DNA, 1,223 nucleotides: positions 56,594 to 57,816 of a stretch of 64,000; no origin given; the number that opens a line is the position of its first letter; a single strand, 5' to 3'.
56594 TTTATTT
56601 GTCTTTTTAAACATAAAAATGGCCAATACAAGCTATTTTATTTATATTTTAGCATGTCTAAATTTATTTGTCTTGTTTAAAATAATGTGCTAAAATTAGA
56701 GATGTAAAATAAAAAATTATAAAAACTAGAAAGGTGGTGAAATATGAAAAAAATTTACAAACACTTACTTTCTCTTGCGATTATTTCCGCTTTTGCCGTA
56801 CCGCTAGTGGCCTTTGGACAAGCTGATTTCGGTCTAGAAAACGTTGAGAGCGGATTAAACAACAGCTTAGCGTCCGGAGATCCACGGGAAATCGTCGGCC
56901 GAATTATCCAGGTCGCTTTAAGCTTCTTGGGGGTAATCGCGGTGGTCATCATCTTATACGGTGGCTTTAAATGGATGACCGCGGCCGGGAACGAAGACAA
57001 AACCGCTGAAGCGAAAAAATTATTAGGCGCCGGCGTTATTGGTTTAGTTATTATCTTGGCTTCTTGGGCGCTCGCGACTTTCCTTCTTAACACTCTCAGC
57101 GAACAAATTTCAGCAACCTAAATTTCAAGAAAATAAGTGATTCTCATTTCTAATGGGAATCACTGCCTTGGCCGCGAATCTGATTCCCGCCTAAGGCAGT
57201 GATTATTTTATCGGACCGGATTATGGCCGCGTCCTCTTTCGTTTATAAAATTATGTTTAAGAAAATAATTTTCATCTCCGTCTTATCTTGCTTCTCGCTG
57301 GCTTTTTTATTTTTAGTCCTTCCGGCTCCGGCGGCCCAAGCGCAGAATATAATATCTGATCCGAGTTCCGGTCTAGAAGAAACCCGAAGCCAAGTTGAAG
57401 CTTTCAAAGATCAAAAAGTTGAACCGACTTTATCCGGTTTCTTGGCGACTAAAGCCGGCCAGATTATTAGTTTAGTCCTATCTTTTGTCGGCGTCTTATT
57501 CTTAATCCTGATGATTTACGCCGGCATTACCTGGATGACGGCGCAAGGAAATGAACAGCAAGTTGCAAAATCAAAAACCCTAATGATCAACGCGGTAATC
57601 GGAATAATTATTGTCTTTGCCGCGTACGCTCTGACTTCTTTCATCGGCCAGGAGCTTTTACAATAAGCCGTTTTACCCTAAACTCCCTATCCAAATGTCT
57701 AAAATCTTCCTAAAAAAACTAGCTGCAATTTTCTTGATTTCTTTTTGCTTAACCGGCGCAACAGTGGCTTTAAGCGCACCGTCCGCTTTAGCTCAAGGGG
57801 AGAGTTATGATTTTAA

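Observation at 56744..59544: Tandem array of six small secreted two-TM proteins, with a seventh copy at 51233, sharing a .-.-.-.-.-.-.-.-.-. loop (VirB2/TrbC-like pilin topology)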

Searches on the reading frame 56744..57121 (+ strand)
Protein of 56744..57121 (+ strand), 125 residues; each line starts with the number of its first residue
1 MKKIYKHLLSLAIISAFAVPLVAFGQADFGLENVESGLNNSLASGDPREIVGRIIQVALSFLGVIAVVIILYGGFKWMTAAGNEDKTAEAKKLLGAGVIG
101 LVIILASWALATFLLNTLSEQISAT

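Call 3: search_protein_families(library=pfam, proteins=[window:56744-57121:+], max_evalue=1)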
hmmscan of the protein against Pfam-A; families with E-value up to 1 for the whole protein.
window:56744-57121:+ (125 aa): 5 families
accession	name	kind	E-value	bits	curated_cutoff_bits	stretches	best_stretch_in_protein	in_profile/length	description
PF18895.5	T4SS_pilin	-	4.8e-10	39.8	26.6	1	51-114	9-71/71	Type IV secretion system pilin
PF05987.18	DUF898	-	2.6e-05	24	28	1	13-113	143-243/336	Bacterial protein of unknown function (DUF898)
PF04956.18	TrbC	-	0.025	15.2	27.9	1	49-113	39-97/98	TrbC/VIRB2 pilin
PF09534.15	Trp_oprn_chp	-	0.038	14.3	29.6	1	62-114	4-57/180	Tryptophan-associated transmembrane protein (Trp_oprn_chp)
PF19607.4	DUF6112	-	0.085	13.1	25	1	45-99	14-64/88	Family of unknown function (DUF6112)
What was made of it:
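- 56744..57121 (+): Pilin gene 1 (125 aa, about 100 aa mature); probable major subunit. PF18895 E 4.8e-10 and the best TrbC score of the seven (call 3).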

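Call 4: search_protein_families(library=ncbifam, proteins=[window:56744-57121:+], max_evalue=1)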
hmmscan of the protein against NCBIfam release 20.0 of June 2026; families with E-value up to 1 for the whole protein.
window:56744-57121:+ (125 aa): 4 families
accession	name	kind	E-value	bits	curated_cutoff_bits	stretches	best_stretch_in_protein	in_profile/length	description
NF045849.1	ICE_MMCAP2_0565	equivalog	1.5e-09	37.4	40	1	50-117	12-79/80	Mbov_0395 family pilin-like conjugal transfer protein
NF002669.0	PRK02391.1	equivalog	0.0014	17.8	341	1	54-119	152-211/298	zinc metalloprotease HtpX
TIGR04346.1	DotA_TraY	subfamily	0.0028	16.3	100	1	36-89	12-64/656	DotA/TraY family protein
NF033817.2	Mplas_variab_LP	domain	0.15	12.1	22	1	6-23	4-22/29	variable surface lipoprotein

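Call 69: search_protein_representatives(alignment_id=A1)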
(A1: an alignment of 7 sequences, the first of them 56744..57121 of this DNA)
Query: 7 sequences, 139 profile positions. Proteins with E-value up to 0.001 (for the whole library): 75784; up to 1e-10: 27044; up to 1e-30: 125. The best 150 are listed.
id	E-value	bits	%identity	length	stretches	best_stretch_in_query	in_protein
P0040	5.8e-73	259.9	-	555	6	1-129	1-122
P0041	7.1e-71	253.1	-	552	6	58-133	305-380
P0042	9.1e-71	252.8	-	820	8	65-129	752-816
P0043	2.6e-57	209.2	-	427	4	16-131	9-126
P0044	6.3e-57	208.0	-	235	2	45-133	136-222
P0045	8.0e-56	204.4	-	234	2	45-133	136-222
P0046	7.4e-55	201.3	-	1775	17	55-129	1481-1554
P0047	1.4e-53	197.1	-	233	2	1-133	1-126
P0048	1.7e-53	196.8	-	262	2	8-134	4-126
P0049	1.0e-51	191.1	-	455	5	56-128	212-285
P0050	1.3e-51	190.7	-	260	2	7-137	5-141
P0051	2.2e-50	186.8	-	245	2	1-134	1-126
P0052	1.3e-49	184.3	-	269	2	58-134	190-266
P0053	2.0e-48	180.4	-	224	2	1-135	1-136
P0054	1.5e-46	174.3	-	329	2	9-132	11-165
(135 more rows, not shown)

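Call 71: list_cluster_members(proteins=[P0040, P0044, P0046, P0042, P0043])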
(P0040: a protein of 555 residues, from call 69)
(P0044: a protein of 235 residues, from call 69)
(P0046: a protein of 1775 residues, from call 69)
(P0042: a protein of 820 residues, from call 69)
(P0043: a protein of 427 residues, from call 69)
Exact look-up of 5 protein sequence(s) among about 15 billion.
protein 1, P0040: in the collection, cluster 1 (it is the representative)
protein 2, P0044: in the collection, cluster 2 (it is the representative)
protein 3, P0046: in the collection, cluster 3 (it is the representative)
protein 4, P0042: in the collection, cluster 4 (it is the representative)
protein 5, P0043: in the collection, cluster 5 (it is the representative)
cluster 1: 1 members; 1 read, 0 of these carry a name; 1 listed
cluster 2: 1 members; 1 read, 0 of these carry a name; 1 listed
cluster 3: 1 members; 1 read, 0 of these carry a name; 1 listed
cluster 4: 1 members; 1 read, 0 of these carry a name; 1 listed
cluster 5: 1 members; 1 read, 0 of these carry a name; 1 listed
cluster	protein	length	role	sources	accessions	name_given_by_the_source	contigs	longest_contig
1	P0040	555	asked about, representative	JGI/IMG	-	-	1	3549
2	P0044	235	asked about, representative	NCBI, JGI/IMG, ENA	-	-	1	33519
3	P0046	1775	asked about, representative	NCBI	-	-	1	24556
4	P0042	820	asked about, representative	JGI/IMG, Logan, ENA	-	-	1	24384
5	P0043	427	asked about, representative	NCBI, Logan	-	-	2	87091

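Call 72: find_encoding_contigs(protein=P0043, flank=10000, max_places=2)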
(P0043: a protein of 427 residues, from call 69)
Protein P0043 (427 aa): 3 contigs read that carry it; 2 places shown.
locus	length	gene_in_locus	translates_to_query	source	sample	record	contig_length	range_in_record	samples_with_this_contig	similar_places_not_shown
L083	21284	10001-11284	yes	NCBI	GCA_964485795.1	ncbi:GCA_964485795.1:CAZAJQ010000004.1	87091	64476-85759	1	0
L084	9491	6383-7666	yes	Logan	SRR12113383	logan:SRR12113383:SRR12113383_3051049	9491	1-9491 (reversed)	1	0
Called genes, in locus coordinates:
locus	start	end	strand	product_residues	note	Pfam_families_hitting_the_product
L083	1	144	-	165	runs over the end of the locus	PF02075:RuvC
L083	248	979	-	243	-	PF20772:TACO1_YebC_N, PF01709:Transcrip_reg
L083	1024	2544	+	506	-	-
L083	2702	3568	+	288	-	PF00483:NTP_transferase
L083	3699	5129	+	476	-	PF01547:SBP_bac_1, PF13416:SBP_bac_8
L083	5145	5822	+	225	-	PF18895:T4SS_pilin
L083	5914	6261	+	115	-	PF18895:T4SS_pilin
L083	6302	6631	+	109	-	PF18895:T4SS_pilin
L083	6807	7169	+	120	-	PF18895:T4SS_pilin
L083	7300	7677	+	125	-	PF18895:T4SS_pilin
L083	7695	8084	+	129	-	PF18895:T4SS_pilin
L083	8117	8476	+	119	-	PF18895:T4SS_pilin (weak)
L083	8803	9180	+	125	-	PF18895:T4SS_pilin (weak)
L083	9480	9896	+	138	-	PF18895:T4SS_pilin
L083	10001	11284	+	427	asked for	PF02322:Cyt_bd_oxida_II (faint), PF18895:T4SS_pilin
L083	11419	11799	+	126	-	PF18895:T4SS_pilin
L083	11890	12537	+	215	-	PF18895:T4SS_pilin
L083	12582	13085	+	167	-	PF18895:T4SS_pilin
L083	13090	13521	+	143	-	PF18895:T4SS_pilin (weak)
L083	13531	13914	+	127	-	PF18895:T4SS_pilin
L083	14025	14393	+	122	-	PF18895:T4SS_pilin (weak)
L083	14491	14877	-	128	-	PF08378:NERD, PF02021:UPF0102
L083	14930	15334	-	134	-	-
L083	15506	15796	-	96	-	PF14213:DUF4325 (weak)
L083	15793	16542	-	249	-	PF00376:MerR, PF12728:HTH_17, PF13411:MerR_1 (weak)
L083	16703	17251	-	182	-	PF01209:Ubie_methyltran, PF13847:Methyltransf_31, PF08241:Methyltransf_11, PF08242:Methyltransf_12 (weak), PF13649:Methyltransf_25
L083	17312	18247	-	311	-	PF00890:FAD_binding_2 (faint), PF01134:GIDA (faint), PF01266:DAO (faint), PF01946:Thi4 (faint), PF03486:HI0933_like (faint), PF07992:Pyr_redox_2, PF13738:Pyr_redox_3, PF00070:Pyr_redox, +2 more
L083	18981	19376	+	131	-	-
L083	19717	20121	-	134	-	PF00072:Response_reg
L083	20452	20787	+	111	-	-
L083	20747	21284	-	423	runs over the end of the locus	PF01476:LysM, PF23462:LysM3_NFP (faint), PF23473:LysM3_LYK4_5 (weak), PF01476:LysM, PF01551:Peptidase_M23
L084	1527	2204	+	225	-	PF18895:T4SS_pilin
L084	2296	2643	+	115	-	PF18895:T4SS_pilin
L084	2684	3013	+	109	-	PF18895:T4SS_pilin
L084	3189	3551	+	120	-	PF18895:T4SS_pilin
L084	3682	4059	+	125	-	PF18895:T4SS_pilin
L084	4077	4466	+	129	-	PF18895:T4SS_pilin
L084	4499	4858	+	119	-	PF18895:T4SS_pilin (weak)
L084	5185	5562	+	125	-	PF18895:T4SS_pilin (weak)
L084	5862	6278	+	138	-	PF18895:T4SS_pilin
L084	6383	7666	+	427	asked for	PF02322:Cyt_bd_oxida_II (faint), PF18895:T4SS_pilin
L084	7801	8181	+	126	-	PF18895:T4SS_pilin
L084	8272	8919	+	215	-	PF18895:T4SS_pilin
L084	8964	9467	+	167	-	PF18895:T4SS_pilin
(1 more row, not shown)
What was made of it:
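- A 16-gene array follows the same SBP in L083 (call 72).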

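Call 73: find_encoding_contigs(protein=P0046, flank=10000, max_places=2)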
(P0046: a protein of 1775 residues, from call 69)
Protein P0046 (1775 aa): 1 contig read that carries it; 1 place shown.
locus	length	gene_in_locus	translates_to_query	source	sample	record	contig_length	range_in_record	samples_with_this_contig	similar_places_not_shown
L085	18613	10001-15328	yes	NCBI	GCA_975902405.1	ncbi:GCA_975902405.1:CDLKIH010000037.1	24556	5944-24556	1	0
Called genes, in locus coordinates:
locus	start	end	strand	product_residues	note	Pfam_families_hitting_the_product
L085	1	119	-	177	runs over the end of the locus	PF02441:Flavoprotein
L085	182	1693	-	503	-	PF20123:DUF6513 (weak), PF00809:Pterin_bind, PF14251:PterinBD-DUF4346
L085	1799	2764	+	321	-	PF09822:ABC_transp_aux (faint)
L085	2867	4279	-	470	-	PF25596:CPSase_L_D1, PF02222:ATP-grasp, PF02786:CPSase_L_D2, PF07478:Dala_Dala_lig_C, PF02787:CPSase_L_D3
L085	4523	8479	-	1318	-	PF05048:NosD, PF13229:Beta_helix, PF05048:NosD, PF13229:Beta_helix, PF05048:NosD, PF13229:Beta_helix, PF05048:NosD (weak)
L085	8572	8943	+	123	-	PF13742:tRNA_anti_2 (faint), PF01336:tRNA_anti-codon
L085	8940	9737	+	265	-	PF06023:Csa1 (weak), PF12705:PDDEXK_1, PF01930:Cas_Cas4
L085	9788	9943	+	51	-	PF00832:Ribosomal_L39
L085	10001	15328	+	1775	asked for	PF04956:TrbC, PF18895:T4SS_pilin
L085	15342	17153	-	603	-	PF00361:Proton_antipo_M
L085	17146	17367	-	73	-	-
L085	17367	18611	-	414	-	?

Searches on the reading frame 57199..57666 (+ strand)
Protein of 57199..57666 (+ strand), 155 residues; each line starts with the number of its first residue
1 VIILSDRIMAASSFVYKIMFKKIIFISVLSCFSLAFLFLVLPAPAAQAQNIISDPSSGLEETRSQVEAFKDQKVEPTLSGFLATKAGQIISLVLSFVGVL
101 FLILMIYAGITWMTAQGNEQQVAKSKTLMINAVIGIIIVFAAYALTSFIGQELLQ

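Call 3: search_protein_families(library=pfam, proteins=[window:57199-57666:+], max_evalue=1)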
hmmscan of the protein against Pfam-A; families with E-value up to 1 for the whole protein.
window:57199-57666:+ (155 aa): 9 families
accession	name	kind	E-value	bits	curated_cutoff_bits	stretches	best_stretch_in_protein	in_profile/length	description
PF18895.5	T4SS_pilin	-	1.2e-07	32.1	26.6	1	90-149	16-71/71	Type IV secretion system pilin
PF23396.1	DUF7103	-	0.001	19.5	27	1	71-139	12-76/159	Family of unknown function (DUF7103)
PF17310.7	DUF5357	-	0.015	14.4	25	1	79-140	36-92/322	Family of unknown function (DUF5357)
PF19607.4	DUF6112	-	0.025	14.8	25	1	86-138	16-70/88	Family of unknown function (DUF6112)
PF01004.24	Flavi_M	-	0.041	14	25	1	111-152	17-59/74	Flavivirus envelope glycoprotein M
PF04956.18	TrbC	-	0.043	14.5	27.9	1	87-148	42-97/98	TrbC/VIRB2 pilin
PF00001.26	7tm_1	-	0.082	12.8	30.5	1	21-145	99-217/260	7 transmembrane receptor (rhodopsin family)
PF06664.17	WLS-like_TM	-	0.44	10.2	28.3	0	16-147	107-211/247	Wntless-like, transmembrane domain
PF04290.18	DctQ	-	0.49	10.7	28.3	1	82-146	57-123/132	Tripartite ATP-independent periplasmic transporters, DctQ component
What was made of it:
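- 57223..57666 (+): Pilin gene 2 (147 aa from ATG 57223; an alternative start is ATG 57253). PF18895 E 1.2e-7 (call 3).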

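Call 4: search_protein_families(library=ncbifam, proteins=[window:57199-57666:+], max_evalue=1)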
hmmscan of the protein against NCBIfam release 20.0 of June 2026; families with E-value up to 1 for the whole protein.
window:57199-57666:+ (155 aa): 2 families
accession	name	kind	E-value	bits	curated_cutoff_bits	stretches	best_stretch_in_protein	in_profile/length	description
NF045849.1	ICE_MMCAP2_0565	equivalog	2.6e-07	30.2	40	1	89-149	12-76/80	Mbov_0395 family pilin-like conjugal transfer protein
NF009951.1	PRK13415.1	equivalog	0.091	12.5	242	1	24-117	4-97/219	flagella biosynthesis regulatory protein FliZ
